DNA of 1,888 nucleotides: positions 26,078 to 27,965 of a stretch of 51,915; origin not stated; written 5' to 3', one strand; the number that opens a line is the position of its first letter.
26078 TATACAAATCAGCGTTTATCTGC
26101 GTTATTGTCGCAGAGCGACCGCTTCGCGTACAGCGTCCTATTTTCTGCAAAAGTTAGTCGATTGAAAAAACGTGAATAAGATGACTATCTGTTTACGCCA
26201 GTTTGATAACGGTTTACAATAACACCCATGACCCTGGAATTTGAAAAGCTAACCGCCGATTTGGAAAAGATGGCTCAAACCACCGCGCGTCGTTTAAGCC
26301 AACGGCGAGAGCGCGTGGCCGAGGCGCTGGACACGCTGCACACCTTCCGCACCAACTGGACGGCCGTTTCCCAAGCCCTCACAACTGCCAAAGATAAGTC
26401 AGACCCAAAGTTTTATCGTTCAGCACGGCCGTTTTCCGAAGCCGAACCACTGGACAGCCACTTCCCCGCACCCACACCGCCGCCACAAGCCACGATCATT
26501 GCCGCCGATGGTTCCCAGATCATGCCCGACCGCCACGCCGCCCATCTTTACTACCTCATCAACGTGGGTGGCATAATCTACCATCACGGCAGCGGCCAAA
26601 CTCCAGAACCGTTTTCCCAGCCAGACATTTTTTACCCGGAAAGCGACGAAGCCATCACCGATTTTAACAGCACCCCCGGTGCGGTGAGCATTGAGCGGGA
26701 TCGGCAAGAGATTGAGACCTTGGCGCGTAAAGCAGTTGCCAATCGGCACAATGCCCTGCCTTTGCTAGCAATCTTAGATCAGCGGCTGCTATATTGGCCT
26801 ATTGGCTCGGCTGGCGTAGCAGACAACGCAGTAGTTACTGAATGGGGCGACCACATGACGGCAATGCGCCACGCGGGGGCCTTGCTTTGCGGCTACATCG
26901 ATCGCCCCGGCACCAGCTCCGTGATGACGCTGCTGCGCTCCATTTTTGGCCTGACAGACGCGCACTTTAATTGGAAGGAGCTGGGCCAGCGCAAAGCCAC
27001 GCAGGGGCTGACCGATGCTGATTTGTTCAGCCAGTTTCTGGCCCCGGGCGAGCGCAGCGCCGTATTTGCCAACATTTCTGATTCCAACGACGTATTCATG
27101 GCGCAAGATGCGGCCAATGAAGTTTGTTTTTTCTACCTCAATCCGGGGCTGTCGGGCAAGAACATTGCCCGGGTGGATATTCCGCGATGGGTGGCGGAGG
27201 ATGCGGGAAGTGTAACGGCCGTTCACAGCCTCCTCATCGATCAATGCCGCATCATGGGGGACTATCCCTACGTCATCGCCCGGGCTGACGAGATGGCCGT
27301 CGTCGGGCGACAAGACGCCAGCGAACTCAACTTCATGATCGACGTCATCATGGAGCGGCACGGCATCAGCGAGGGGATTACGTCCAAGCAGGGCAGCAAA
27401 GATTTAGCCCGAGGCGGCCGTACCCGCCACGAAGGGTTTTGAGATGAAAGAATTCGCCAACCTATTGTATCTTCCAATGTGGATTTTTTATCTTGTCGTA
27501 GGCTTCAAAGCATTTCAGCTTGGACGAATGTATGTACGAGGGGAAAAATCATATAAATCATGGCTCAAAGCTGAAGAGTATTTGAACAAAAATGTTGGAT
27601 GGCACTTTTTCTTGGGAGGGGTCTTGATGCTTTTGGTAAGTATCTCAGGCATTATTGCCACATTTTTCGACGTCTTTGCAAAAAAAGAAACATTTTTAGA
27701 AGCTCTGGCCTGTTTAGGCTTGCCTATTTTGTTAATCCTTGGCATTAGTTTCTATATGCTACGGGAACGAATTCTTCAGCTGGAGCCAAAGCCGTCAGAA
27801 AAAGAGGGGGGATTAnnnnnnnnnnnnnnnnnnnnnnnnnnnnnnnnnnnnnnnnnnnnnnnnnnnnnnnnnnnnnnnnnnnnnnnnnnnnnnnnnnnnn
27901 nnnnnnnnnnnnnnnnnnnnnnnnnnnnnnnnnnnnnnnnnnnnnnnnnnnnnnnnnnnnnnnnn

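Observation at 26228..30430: Five-gene NurA / membrane protein / HAS-barrel protein / AbrB-MazE / HerA operon: candidate undescribed nuclease-ATPase system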

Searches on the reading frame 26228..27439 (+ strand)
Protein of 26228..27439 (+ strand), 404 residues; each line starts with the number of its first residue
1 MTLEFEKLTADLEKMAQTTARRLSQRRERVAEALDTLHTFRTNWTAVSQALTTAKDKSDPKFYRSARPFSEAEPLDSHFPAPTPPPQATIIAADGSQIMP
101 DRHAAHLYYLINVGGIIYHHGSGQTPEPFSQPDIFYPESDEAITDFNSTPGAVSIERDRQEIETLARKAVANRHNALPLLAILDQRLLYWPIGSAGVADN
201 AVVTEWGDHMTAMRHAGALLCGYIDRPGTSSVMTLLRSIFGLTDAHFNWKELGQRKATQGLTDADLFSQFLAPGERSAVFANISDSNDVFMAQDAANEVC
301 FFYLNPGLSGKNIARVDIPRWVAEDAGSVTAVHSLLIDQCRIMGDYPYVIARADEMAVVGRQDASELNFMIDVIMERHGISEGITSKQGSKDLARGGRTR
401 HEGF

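Call 3: search_protein_families(library=pfam, proteins=[window:26228-27439:+], max_evalue=1)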
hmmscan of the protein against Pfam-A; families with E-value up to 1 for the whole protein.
window:26228-27439:+ (404 aa): 3 families
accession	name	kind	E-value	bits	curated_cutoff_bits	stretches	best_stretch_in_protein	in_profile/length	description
PF09376.16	NurA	-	2.8e-16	60.2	21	1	89-359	2-254/254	NurA domain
PF09403.15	FadA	-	0.02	15.7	28.5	1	5-65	2-62/99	Adhesion protein FadA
PF09812.14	MRP-L28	-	0.12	13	28.4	1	25-85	79-139/157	Mitochondrial ribosomal protein L28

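Call 4: search_protein_families(library=padloc, proteins=[window:26228-27439:+], max_evalue=1)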
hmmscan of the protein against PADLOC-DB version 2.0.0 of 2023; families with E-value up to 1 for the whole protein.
window:26228-27439:+ (404 aa): 0 families

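Call 5: search_protein_families(library=ncbifam, proteins=[window:26228-27439:+], max_evalue=1)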
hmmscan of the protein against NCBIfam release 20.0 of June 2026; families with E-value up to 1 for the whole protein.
window:26228-27439:+ (404 aa): 0 families

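Call 26: search_solved_structures(query=window:26228-27439:+, max_evalue=1)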
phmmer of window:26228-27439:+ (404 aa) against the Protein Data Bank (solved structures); distinct sequences matched with E-value up to 1: 3.
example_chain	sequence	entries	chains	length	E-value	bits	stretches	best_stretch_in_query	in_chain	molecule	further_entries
1cii_A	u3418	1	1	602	0.2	13.6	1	19-122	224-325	COLICIN IA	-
4aip_A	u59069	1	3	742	0.29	13.1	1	216-274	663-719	FE-REGULATED PROTEIN B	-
4aiq_A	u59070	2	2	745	0.8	11.6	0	216-274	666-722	FERRIC ENTEROBACTIN RECEPTOR | IRON-REGULATED OUTER MEMBRANE PROTEIN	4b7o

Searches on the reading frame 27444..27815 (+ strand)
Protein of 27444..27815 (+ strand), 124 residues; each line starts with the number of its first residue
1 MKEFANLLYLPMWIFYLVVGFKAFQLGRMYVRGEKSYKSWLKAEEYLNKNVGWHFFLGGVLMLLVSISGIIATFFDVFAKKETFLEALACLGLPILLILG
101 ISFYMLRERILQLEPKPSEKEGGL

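Call 3: search_protein_families(library=pfam, proteins=[window:27444-27815:+], max_evalue=1)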
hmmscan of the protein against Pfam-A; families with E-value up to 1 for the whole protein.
window:27444-27815:+ (124 aa): 8 families
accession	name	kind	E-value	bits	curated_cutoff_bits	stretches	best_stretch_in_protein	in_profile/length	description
PF20990.2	DUF2207_C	-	0.014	15.5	33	1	34-110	115-189/247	Predicted membrane protein (DUF2207) C-terminal domain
PF10067.14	DUF2306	-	0.045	14.4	31.6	1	47-110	24-88/147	Predicted membrane protein (DUF2306)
PF13301.11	DUF4079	-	0.054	14.2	31.4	1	12-105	9-101/141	Protein of unknown function (DUF4079)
PF00654.25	Voltage_CLC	-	0.056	13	24.8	1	9-89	159-233/346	Voltage gated chloride channel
PF13630.11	SdpI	-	0.067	13.8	28.2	1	48-100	26-64/71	SdpI/YfhL protein family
PF00335.26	Tetraspanin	-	0.13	12.4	32.1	1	14-109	10-103/225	Tetraspanin family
PF00115.25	COX1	-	0.18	11.1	34.8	1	9-102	166-256/436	Cytochrome C and Quinol oxidase polypeptide I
PF13209.11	DUF4017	-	0.25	11.8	21.6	0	50-75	29-54/60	Protein of unknown function (DUF4017)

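Call 4: search_protein_families(library=padloc, proteins=[window:27444-27815:+], max_evalue=1)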
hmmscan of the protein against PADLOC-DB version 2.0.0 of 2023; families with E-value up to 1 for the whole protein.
window:27444-27815:+ (124 aa): 0 families

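Call 5: search_protein_families(library=ncbifam, proteins=[window:27444-27815:+], max_evalue=1)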
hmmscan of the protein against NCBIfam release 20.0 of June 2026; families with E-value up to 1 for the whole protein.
window:27444-27815:+ (124 aa): 3 families
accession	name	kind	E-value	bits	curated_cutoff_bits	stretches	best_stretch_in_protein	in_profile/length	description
NF046005.2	near_gluc_PtsG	equivalog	0.015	15.5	45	1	34-71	44-81/85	MPN207a family PTS transporter accessory protein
NF045962.1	MAG2810_fam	equivalog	0.26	10.2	175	1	39-82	74-117/394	MAG2810 family protein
NF041560.1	T6SS_Burk_ExIF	subfamily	0.68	9.6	90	1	47-107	125-185/234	putative type VI secretion system effector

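Call 44: find_homologous_proteins(query=window:27444-27815:+, max_evalue=0.01)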
Query window:27444-27815:+ (124 aa): 2 proteins with E <= 0.01 among 38 candidates.
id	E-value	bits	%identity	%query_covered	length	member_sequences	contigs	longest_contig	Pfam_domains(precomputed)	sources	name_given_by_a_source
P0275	8.0e-67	241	92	95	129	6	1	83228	-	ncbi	ncbi:MAG: hypothetical protein R3D55_10885 [Chloroflexota bacterium]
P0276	3.3e-48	181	68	100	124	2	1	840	-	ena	-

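Call 45: find_encoding_contigs(protein=P0275, flank=6000, max_places=2)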
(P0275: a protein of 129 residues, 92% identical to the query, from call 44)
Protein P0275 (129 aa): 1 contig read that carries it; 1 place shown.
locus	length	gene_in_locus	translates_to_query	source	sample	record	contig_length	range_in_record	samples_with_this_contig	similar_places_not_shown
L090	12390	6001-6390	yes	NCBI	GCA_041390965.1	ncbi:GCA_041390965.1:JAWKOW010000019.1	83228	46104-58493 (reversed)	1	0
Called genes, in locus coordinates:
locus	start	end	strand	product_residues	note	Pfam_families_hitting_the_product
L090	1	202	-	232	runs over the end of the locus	PF02826:2-Hacid_dh_C (weak), PF10727:Rossmann-like (weak), PF03446:NAD_binding_2 (weak), PF03807:F420_oxidored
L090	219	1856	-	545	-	PF00005:ABC_tran, PF02463:SMC_N (faint), PF13304:AAA_21 (faint), PF12848:ABC_tran_Xtn, PF00005:ABC_tran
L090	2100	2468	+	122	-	-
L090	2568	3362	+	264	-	PF08543:Phos_pyr_kin, PF00294:PfkB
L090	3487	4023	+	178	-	-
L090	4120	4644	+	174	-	PF01931:NTPase_I-T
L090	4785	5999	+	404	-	PF09376:NurA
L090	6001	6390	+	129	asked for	-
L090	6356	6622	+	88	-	PF04255:DUF433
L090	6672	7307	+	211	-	-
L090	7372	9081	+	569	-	PF01935:DUF87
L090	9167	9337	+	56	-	-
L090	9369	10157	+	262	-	PF01553:Acyltransferase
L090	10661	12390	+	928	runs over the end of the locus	PF01590:GAF, PF13185:GAF_2, PF13492:GAF_3, PF00512:HisKA, PF02518:HATPase_c, PF00072:Response_reg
